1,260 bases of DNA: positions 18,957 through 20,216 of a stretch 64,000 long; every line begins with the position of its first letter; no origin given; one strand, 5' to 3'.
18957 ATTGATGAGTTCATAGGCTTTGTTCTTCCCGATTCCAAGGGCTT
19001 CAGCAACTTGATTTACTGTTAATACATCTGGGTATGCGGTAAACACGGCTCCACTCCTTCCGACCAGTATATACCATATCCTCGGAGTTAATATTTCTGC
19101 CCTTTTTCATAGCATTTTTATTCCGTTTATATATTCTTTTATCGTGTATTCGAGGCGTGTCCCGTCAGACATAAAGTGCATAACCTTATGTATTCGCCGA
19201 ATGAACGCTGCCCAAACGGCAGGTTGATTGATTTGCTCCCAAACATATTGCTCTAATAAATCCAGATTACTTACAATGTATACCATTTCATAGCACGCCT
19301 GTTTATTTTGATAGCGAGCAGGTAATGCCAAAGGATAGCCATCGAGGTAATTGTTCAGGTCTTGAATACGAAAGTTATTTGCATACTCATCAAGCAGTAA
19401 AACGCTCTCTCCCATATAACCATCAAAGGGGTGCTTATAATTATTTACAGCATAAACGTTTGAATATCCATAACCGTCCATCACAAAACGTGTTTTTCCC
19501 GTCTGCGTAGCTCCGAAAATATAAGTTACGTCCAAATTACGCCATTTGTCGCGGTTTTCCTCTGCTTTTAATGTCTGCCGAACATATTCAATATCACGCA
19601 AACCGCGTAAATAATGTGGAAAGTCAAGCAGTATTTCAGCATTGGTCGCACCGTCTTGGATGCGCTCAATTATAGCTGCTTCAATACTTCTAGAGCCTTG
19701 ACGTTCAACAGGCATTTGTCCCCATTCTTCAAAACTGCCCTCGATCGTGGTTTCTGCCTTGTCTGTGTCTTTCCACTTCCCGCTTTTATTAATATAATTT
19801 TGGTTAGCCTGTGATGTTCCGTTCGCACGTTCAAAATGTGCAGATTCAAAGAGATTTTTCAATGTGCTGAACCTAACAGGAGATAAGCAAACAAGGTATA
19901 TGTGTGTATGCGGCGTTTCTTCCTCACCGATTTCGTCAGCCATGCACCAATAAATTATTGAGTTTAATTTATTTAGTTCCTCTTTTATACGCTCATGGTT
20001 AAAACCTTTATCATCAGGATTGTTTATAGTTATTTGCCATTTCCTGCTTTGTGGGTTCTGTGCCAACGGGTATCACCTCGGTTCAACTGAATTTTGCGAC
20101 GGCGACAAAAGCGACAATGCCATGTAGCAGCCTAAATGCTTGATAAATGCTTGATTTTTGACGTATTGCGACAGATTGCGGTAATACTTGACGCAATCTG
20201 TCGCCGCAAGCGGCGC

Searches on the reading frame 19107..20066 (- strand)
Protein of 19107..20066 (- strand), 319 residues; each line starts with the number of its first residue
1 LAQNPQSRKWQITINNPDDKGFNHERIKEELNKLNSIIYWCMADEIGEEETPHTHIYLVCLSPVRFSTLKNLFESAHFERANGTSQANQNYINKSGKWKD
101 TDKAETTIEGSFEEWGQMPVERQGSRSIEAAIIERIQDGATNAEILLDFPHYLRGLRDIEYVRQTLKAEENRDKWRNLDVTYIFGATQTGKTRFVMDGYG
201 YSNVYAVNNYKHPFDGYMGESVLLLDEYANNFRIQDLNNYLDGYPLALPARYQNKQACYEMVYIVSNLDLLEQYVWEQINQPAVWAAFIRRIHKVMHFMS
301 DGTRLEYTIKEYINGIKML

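Call 3: search_protein_families(library=pfam, proteins=[window:19107-20066:-], max_evalue=0.01)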
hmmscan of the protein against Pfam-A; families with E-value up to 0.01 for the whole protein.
window:19107-20066:- (319 aa): 2 families
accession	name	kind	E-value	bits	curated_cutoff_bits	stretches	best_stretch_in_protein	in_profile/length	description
PF02407.22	Viral_Rep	-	9.8e-07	29.4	26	1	8-94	2-81/82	Putative viral replication protein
PF00910.28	RNA_helicase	-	0.00012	22.9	21.5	1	182-265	2-100/105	RNA helicase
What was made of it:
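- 19107..20066 (-): Rep: circovirus-type HUH endonuclease plus SF3 helicase, 319 aa, of the pCRESS2 group. Pfam Viral_Rep 29.4 bits (cut-off 26) and RNA_helicase 22.9 bits (cut-off 21.5) (call 3).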

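Call 6: search_protein_families(library=ncbifam, proteins=[window:19107-20066:-], max_evalue=0.01)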
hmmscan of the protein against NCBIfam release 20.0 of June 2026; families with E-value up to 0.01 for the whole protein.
window:19107-20066:- (319 aa): 0 families

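Call 7: search_solved_structures(query=window:19107-20066:-, max_evalue=1, show_alignments=3)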
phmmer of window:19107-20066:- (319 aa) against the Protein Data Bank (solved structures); distinct sequences matched with E-value up to 1: 11.
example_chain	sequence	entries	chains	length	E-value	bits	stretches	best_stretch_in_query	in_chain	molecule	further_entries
7lar_A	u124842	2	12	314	2.8e-13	53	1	5-296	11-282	ATP-dependent helicase Rep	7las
2hw0_A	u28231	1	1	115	1.9e-05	27.4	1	5-97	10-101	Replicase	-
5xor_A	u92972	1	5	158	4.5e-05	26.1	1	5-97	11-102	Rep protein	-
6wdz_D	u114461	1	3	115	6.6e-05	25.6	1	5-97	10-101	ATP-dependent helicase Rep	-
8h56_A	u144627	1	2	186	6.9e-05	25.5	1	5-97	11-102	Isoform Rep' of Replication-associated protein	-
8xms_A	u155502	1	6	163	0.00089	21.9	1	179-296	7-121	Replication-associated protein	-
9pqq_A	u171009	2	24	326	0.00099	21.7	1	159-253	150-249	Replication-associated protein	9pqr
7kii_A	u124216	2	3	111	0.0017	20.9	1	5-96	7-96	ATP-dependent helicase Rep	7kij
9pqj_A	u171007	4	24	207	0.0023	20.5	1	160-266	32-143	Replication-associated protein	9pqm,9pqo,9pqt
6h8o_A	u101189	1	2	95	0.85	12.1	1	34-93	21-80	Replication-associated protein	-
2hwt_A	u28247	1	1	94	0.86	12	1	34-93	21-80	Putative replicase-associated protein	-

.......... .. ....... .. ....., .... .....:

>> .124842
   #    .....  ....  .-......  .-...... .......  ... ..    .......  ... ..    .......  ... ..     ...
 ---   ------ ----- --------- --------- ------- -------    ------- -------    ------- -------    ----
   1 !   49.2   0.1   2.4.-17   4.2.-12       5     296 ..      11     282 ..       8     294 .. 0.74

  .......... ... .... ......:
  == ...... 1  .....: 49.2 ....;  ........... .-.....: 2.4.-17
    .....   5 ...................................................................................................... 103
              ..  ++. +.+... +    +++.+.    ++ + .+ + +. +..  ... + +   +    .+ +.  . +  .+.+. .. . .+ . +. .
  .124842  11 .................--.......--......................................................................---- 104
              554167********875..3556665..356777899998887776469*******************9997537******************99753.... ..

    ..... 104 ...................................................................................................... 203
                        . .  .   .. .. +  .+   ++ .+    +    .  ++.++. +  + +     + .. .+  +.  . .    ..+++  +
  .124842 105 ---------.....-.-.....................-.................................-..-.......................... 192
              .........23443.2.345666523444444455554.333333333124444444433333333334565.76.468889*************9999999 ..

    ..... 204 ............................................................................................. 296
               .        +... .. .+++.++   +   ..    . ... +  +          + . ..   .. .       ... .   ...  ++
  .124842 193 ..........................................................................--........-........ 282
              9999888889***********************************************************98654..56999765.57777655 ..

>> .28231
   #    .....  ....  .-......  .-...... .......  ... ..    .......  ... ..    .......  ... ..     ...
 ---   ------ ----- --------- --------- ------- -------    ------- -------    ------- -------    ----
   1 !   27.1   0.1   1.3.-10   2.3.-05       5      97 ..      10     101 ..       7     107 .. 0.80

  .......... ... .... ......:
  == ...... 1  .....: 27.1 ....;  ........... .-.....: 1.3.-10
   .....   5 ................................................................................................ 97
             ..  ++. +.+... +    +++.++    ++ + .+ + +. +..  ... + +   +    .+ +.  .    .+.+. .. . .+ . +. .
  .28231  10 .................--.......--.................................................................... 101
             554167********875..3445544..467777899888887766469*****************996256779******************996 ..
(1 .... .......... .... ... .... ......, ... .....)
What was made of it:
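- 19107..20066 (-): PCV2 Rep 7lar matches at E 2.8e-13 over residues 5-296 (call 7).
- On CRESS-type Rep (HUH endonuclease + SF3 helicase; Pfam Viral_Rep PF02407 + RNA_helicase PF00910): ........, HTHIY and YINK align with the PCV2 motifs (call 7). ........, LLLDE and VSN align with PCV2 (call 7).
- Closest known: Origin of replication of porcine circoviruses. Same: The Rep has the same domains and motifs (call 7).
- Motif I, HUH, YxxK, the ssDNA-bridging stretch, Walker A/B and motif C all align (call 7). The neighbouring gene is the cognate type of Rep (calls 3, 7).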

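Call 18: find_related_loci(query=window:19107-20066:-, collection=genome_contigs, flank=4000)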
Query window:19107-20066:- (319 aa) in genome_contigs; peptide patterns used: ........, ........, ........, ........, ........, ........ (x = any residue, [..] = any of these).
35 stretches matched a pattern; 22 encode a relative of the query (tblastn E <= 1e-3); 22 distinct loci.
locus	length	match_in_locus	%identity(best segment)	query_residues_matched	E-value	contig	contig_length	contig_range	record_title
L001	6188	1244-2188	66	1-313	3e-136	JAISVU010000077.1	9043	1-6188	MAG: Clostridiales bacterium isolate Mx356_bin48 k119_84293, whole genome shotgun sequence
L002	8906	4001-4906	50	1-302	2e-107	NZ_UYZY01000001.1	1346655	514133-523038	Clostridium transplantifaecale strain Marseille-P8228, whole genome shotgun sequence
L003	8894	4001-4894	52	1-298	8e-107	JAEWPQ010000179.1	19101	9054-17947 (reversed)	MAG: Bacillota bacterium isolate OH_SBrB_105 k127_472092, whole genome shotgun sequence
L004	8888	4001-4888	51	4-299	2e-105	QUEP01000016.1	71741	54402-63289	Clostridium sp. OF03-18AA OF03-18AA.Scaf16, whole genome shotgun sequence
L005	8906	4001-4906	49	1-302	2e-104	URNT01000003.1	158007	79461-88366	uncultured Clostridium sp. isolate UMGS1169 genome assembly, contig: NODE_29_length_158007_cov_11.167234, whole genome s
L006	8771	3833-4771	52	6-313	3e-104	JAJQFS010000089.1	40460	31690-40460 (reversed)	MAG: Lachnospiraceae bacterium isolate MO.6_7 NODE_115_length_40460_cov_14.412944, whole genome shotgun sequence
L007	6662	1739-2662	50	1-309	7e-104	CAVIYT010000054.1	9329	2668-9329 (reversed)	Paludibacteraceae bacterium isolate G02630-L1_cleanbin_000017 genome assembly, contig: Spades_G02630-L1_contig_3756, who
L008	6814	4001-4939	50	3-315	9e-103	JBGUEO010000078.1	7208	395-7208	MAG: Velocimicrobium sp. isolate DXN-04 NODE_838_length_7208_cov_14.100657, whole genome shotgun sequence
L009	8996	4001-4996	49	1-313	5e-99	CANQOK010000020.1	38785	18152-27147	MAG: uncultured Lachnospiraceae bacterium isolate Lapin-032__bin73 genome assembly, contig: Lapin-032__NODE_1724_length_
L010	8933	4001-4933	45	1-316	9e-95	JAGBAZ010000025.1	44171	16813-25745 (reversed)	MAG: Oscillospiraceae bacterium isolate RGIG8954 Water_deer_Rectum-1__c128001, whole genome shotgun sequence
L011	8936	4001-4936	48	1-308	5e-99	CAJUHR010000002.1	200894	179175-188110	MAG TPA_asm: uncultured Lachnospiraceae bacterium isolate MGBC129633 genome assembly, contig: MGBC129633.2, whole genome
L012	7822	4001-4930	44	1-316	3e-91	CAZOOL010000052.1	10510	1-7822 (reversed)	MAG TPA_asm: uncultured Oscillospiraceae bacterium isolate SRP315200_co1_552 genome assembly, contig: NODE_14122_length_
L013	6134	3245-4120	49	6-296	2e-89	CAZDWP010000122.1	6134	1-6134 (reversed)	MAG TPA_asm: uncultured Herbinix sp. isolate SRP294416_co2_262 genome assembly, contig: NODE_23132_length_6134_cov_6.020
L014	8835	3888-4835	46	2-314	9e-88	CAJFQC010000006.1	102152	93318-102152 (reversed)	uncultured Ruminococcus sp. isolate Chicken_1_mag_90 genome assembly, contig: MAGpy_11413_1_idba_bin_90_fascaffold_181,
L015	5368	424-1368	46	2-313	6e-87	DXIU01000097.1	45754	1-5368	MAG TPA_asm: Candidatus Mediterraneibacter norwichensis isolate CHK180-4461 CHK180__C144342_L45754_SAMEA5754824, whole g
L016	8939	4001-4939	43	4-316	4e-82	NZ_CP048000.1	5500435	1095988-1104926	Anaerocolumna sedimenticola strain CBA3638 chromosome, complete genome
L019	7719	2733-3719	43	4-314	6e-78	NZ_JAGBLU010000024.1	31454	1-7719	MAG: Butyrivibrio sp. isolate RGIG9232 Water_deer_Rumen-3__c50635, whole genome shotgun sequence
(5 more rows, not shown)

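Call 19: find_homologous_proteins(query=window:19107-20066:-, max_evalue=0.00001)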
Query window:19107-20066:- (319 aa): 3330 proteins with E <= 0.00001 among 4120 candidates; the best 120 are listed.
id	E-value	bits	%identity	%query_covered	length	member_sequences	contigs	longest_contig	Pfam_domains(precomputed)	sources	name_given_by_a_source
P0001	2.2e-190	650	87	99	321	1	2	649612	PF02407.23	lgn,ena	-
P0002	3.0e-189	646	87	99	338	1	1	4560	PF02407.23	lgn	-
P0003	7.7e-188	641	100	87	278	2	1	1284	-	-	-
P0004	1.9e-184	630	84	99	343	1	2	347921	-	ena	-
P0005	2.1e-184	630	85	99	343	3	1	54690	-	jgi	-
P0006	1.1e-182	624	85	98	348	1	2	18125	-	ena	-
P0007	1.1e-157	542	74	98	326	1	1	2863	PF02407.23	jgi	jgi:hypothetical protein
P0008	1.5e-157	542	73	99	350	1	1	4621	PF02407.23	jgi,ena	-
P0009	3.0e-155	534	72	99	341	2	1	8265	PF02407.23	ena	-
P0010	2.5e-154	531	71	99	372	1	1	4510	PF02407.23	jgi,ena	-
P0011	7.6e-154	530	70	99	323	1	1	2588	PF00910.29,PF02407.23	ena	-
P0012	7.8e-154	530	70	98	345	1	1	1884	PF02407.23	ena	-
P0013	1.6e-153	529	70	99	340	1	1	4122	PF02407.23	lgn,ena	-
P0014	7.4e-153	527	70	99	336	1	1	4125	PF00910.29,PF02407.23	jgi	jgi:hypothetical protein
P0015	9.4e-153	526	70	98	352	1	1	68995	PF02407.23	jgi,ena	-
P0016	1.8e-152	525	71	97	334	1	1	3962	PF02407.23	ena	-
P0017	1.0e-151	523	71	98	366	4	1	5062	PF02407.23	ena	-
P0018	2.2e-151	522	71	99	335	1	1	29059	PF00910.29,PF02407.23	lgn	-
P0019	1.1e-150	519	71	97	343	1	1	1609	PF02407.23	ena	-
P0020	1.1e-150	519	70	99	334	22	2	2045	PF00910.29,PF02407.23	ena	-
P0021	1.4e-150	519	69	99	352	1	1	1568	PF00910.29,PF02407.23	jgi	jgi:hypothetical protein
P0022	1.8e-150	519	72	98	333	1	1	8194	PF02407.23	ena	-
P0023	2.7e-150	518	71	98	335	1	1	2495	PF00910.29,PF02407.23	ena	-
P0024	6.8e-150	517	71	98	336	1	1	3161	PF02407.23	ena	-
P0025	2.9e-149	515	69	98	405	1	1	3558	PF02407.23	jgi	jgi:hypothetical protein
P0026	3.5e-149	514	69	98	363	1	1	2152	PF00910.29,PF02407.23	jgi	jgi:hypothetical protein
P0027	5.0e-148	511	70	97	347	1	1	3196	PF02407.23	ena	-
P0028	1.5e-147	509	67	99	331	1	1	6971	PF00910.29,PF02407.23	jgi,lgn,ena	-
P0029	2.6e-147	508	69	98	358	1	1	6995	PF02407.23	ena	-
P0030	5.3e-147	507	69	99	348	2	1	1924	PF02407.23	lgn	-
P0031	6.0e-147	507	70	98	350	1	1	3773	PF00910.29,PF02407.23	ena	-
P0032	2.0e-146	505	68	98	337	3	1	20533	PF02407.23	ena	-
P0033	4.3e-146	504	69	97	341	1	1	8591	PF00910.29,PF02407.23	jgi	jgi:hypothetical protein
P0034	5.6e-146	504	68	98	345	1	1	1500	PF02407.23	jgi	jgi:hypothetical protein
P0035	6.7e-146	504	68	98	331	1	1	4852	PF00910.29,PF02407.23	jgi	jgi:hypothetical protein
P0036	7.8e-146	503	68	99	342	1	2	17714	PF00910.29,PF02407.23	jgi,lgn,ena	-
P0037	8.8e-146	503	68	99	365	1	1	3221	PF02407.23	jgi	jgi:hypothetical protein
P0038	1.2e-143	496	71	92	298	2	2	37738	PF00910.29,PF02407.23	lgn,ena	-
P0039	4.7e-143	494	67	100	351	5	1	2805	PF00910.29,PF02407.23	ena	-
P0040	6.4e-143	494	68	98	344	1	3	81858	PF02407.23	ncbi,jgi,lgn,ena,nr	ncbi:MAG: replication protein [Defluviitaleaceae bacterium]|nr:replication protein [Defluviitaleacea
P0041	6.5e-142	491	67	98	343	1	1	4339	PF02407.23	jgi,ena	-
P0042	8.2e-141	487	66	98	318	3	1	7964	PF00910.29,PF02407.23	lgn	-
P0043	8.3e-141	487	66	98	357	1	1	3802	PF00910.29,PF02407.23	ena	-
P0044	8.8e-140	484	66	98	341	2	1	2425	PF02407.23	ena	-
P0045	1.8e-139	483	66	98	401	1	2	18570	PF00910.29,PF02407.23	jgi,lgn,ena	-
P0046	2.2e-139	482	65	99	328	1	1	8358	PF00910.29,PF02407.23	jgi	jgi:hypothetical protein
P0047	2.6e-139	482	67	98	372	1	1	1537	PF00910.29,PF02407.23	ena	-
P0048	4.9e-139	481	66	99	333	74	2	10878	PF00910.29,PF02407.23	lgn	-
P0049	5.5e-138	478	65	99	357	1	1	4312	PF00910.29,PF02407.23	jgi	jgi:hypothetical protein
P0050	3.1e-137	475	65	99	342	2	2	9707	PF02407.23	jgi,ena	-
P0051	3.7e-137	475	68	96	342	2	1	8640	PF02407.23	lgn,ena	-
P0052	3.7e-137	475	65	99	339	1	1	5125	PF02407.23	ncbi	-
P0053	7.5e-137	474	63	98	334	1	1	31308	PF00910.29,PF02407.23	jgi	jgi:hypothetical protein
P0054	3.0e-136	472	62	99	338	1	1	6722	PF00910.29,PF02407.23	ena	-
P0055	1.0e-135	470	64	100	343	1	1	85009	PF02407.23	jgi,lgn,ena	-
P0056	1.2e-135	470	65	98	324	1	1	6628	PF00910.29,PF02407.23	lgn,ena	-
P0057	1.4e-135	470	66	99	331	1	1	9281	PF00910.29,PF02407.23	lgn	-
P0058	2.2e-135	469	64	100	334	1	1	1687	PF00910.29,PF02407.23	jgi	-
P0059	2.4e-134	466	66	98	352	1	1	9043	PF00910.29,PF02407.23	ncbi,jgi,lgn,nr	ncbi:MAG: replication protein [Clostridiales bacterium]|jgi:hypothetical protein|nr:replication prot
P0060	8.8e-134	464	65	98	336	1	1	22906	PF00910.29,PF02407.23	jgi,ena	-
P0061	2.1e-132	459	64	98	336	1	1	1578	PF00910.29,PF02407.23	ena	-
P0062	3.8e-132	458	63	97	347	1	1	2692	PF00910.29,PF02407.23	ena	-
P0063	6.6e-132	458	64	99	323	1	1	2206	PF02407.23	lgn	-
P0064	1.2e-131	457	65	99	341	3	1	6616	PF02407.23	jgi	-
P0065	3.5e-131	455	62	98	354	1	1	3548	PF00910.29,PF02407.23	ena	-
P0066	3.8e-131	455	63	98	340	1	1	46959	PF00910.29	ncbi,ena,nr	ncbi:MAG: replication protein [Oscillospiraceae bacterium]|nr:replication protein [Oscillospiraceae 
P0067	5.6e-131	455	63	99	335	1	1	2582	PF02407.23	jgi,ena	-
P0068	1.4e-130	453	62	98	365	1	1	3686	PF00910.29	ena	-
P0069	4.6e-130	452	72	86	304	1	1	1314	PF00910.29,PF02407.23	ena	-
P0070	5.2e-130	451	62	97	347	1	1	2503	PF02407.23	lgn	-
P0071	1.4e-129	450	63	99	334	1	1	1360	PF00910.29,PF02407.23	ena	-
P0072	2.3e-129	449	61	97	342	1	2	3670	PF02407.23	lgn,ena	-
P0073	8.0e-129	448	60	98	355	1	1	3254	PF02407.23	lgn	-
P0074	3.6e-128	445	63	98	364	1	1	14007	PF00910.29,PF02407.23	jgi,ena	-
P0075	6.7e-128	445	64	95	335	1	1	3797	PF02407.23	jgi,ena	-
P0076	1.1e-127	444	61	99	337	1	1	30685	PF02407.23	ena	-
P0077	3.9e-127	442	61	97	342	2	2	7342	PF00910.29,PF02407.23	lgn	-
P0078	4.8e-127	442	62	99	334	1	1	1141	PF02407.23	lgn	-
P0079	5.2e-127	442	61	97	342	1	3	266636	PF00910.29,PF02407.23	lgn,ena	-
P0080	6.9e-127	441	62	98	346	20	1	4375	PF00910.29,PF02407.23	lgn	-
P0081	9.5e-127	441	62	97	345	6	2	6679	PF00910.29,PF02407.23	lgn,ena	-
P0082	1.0e-126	441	62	98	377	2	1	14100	PF00910.29,PF02407.23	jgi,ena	-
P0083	1.2e-126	440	62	99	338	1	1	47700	PF00910.29,PF02407.23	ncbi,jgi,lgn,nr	ncbi:MAG: replication protein [Oscillospiraceae bacterium]|jgi:hypothetical protein|nr:replication p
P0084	1.3e-126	440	62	97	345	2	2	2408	PF00910.29,PF02407.23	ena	-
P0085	1.3e-126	440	62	98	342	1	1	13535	PF02407.23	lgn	-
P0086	1.9e-126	440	61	98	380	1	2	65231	PF02407.23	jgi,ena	-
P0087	2.6e-126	439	62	98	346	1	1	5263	PF00910.29,PF02407.23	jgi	jgi:hypothetical protein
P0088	4.7e-126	438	63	98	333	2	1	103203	PF00910.29,PF02407.23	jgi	jgi:hypothetical protein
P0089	8.2e-126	438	61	98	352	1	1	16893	PF00910.29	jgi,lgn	jgi:hypothetical protein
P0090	9.0e-126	438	63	98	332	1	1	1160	PF02407.23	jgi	-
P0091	1.4e-125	437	62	98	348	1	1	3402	PF00910.29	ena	-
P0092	1.7e-125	437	61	97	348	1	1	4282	PF02407.23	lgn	-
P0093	1.8e-125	437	62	98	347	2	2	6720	PF00910.29,PF02407.23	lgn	-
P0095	3.4e-125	436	62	99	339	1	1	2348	PF00910.29,PF02407.23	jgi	-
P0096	4.4e-125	435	63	99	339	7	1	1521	PF02407.23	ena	-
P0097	5.7e-125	435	59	98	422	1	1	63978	PF00910.29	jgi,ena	-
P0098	7.5e-125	435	60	97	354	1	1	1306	PF02407.23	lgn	-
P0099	2.4e-124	433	60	97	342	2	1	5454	PF00910.29,PF02407.23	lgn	-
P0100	2.7e-124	433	61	99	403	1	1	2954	PF00910.29,PF02407.23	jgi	jgi:hypothetical protein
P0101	3.3e-124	432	59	98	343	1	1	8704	PF00910.29,PF02407.23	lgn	-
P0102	1.0e-123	431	62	98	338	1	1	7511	PF00910.29,PF02407.23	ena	-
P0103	1.6e-123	430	61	98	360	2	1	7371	PF00910.29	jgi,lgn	-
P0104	2.5e-123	429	59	97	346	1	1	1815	PF00910.29,PF02407.23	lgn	-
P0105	1.7e-122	427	59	98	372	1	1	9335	PF02407.23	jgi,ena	-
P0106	2.4e-122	426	61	98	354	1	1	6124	PF00910.29,PF02407.23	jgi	jgi:hypothetical protein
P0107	5.3e-122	425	58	98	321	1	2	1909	PF02407.23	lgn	-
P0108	7.0e-121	421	57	98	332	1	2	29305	PF00910.29,PF02407.23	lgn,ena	-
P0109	7.3e-121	421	61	98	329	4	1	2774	PF00910.29,PF02407.23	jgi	-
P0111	3.4e-120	419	60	99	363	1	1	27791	PF02407.23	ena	-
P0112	7.0e-120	418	58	97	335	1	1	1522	PF00910.29,PF02407.23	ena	-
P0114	1.1e-117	411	59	98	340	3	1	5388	PF02407.23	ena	-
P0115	2.4e-117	410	59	98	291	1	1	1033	PF02407.23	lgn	-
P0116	4.7e-116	406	57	98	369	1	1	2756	PF02407.23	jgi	jgi:hypothetical protein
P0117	7.2e-116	405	63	91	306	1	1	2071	PF00910.29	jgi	jgi:hypothetical protein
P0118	9.6e-116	405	56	98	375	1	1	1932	PF02407.23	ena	-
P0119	2.1e-115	403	56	97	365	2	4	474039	PF02407.23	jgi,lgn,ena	-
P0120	4.3e-115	402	56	98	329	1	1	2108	PF02407.23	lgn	-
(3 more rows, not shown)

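Call 29: search_dna_similar(query=window:19107-20066:-, collection=plasmids, mode=protein, max_rows=25)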
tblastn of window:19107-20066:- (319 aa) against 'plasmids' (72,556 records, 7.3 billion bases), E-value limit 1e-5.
Records with a match: 1; places in all: 1; records where one place covers at least 80% of the query: 1.
Best place of each record, by identity: <60% 1.
By first word of the organism name: Bifidobacterium 1.
By predicted mobility (MOB-suite, as given by PLSDB): non-mobilizable 1.
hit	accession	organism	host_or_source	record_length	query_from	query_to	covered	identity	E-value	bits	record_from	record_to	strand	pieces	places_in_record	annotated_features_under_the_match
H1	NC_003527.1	Bifidobacterium pseudocatenulatum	Homo sapiens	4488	10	298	91%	31.3%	5e-23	106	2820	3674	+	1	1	replication protein RepA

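Call 30: search_dna_similar(query=window:19107-20066:-, collection=phages, mode=protein, max_rows=15)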
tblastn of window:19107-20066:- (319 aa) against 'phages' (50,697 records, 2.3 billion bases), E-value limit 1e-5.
Records with a match: 6; places in all: 6; records where one place covers at least 80% of the query: 6.
Best place of each record, by identity: <60% 6.
By first word of the organism name: bajarodino 6.
By host as written in the record: - 3; Peromyscus fraterculus 3.
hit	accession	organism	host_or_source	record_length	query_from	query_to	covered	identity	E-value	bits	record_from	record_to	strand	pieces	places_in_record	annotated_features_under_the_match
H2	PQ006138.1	bajarodino virus 2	Neotoma bryanti feces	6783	3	304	95%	49.3%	3e-93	308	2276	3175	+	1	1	replication initiator protein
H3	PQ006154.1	bajarodino virus 2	Neotoma bryanti feces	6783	3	304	95%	49.3%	3e-93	308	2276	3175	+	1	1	replication initiator protein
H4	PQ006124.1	bajarodino virus 56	Peromyscus fraterculus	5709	2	305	95%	47.5%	7e-94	310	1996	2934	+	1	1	replication initiator protein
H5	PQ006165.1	bajarodino virus 30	Peromyscus fraterculus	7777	3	319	99%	44.3%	5e-89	296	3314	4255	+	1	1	replication initiator protein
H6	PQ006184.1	bajarodino virus 13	Peromyscus fraterculus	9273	1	302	95%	45.7%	6e-85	284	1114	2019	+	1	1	replication initiator protein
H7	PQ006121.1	bajarodino virus 74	Chaetodipus spinatus feces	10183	6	302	93%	44.4%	1e-80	272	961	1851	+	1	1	replication initiator protein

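Call 39: search_protein_families(library=phrogs, proteins=[window:19107-20066:-], max_evalue=0.001)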
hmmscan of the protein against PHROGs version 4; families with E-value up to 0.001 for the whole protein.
window:19107-20066:- (319 aa): 0 families

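Call 47: find_related_loci(query=window:19107-20066:-, collection=viral_contigs, flank=5000)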
Query window:19107-20066:- (319 aa) in viral_contigs; peptide patterns used: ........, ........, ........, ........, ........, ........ (x = any residue, [..] = any of these).
6 stretches matched a pattern; 2 encode a relative of the query (tblastn E <= 1e-3); 2 distinct loci.
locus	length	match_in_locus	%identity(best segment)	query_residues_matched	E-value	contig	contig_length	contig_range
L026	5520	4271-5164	50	3-300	2e-105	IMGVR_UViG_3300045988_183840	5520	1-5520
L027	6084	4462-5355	49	3-300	1e-103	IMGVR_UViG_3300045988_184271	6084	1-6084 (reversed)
